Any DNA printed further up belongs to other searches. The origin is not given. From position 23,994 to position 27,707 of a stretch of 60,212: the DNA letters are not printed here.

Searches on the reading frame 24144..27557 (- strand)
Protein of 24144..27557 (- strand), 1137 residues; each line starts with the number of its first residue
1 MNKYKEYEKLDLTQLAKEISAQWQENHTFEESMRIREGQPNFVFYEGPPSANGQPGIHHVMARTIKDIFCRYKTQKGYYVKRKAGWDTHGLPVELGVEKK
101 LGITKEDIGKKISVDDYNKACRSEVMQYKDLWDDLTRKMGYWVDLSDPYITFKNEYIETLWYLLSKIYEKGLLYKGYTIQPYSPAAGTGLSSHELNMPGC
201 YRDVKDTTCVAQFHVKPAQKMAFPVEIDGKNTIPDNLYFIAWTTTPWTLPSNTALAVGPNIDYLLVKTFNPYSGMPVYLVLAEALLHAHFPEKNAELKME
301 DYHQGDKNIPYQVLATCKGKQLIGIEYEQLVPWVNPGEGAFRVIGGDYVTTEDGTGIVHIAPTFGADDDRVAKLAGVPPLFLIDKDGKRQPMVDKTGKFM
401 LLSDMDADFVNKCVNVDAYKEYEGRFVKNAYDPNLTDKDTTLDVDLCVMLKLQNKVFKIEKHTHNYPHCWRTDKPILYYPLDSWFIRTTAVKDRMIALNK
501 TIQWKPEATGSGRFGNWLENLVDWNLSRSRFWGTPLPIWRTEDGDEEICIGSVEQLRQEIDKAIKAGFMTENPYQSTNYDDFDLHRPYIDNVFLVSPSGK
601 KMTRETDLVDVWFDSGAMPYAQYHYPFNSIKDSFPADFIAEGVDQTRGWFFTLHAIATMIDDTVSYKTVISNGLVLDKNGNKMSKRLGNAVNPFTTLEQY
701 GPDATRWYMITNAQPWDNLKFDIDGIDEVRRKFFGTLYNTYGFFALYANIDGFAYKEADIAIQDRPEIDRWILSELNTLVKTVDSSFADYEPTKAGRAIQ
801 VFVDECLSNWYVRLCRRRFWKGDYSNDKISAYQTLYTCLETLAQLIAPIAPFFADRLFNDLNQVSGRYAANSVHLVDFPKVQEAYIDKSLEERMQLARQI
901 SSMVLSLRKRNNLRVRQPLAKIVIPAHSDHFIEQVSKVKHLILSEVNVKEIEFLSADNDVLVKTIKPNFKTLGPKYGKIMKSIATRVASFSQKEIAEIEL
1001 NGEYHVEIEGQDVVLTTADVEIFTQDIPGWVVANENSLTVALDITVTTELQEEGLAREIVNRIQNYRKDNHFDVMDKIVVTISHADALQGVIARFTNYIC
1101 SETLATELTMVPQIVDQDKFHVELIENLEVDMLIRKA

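Call 103: search_protein_families(library=pfam, proteins=[window:24144-27557:-], max_evalue=0.001)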
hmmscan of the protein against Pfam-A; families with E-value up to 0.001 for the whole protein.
window:24144-27557:- (1137 aa): 4 families
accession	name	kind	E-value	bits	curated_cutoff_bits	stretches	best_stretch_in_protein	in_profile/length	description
PF00133.28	tRNA-synt_1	-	7.2e-114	381.2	22.7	1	20-720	3-412/414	tRNA synthetases class I (I, L, M and V)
PF19302.4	DUF5915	-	6.5e-56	189.4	27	1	940-1119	2-180/195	Domain of unknown function (DUF5915)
PF08264.19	Anticodon_1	-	1.1e-30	106.9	25.1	1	769-921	1-146/148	Anticodon-binding domain of tRNA ligase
PF09334.17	tRNA-synt_1g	-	3.1e-15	56.3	20.1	2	51-201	10-143/391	tRNA synthetases class I (M)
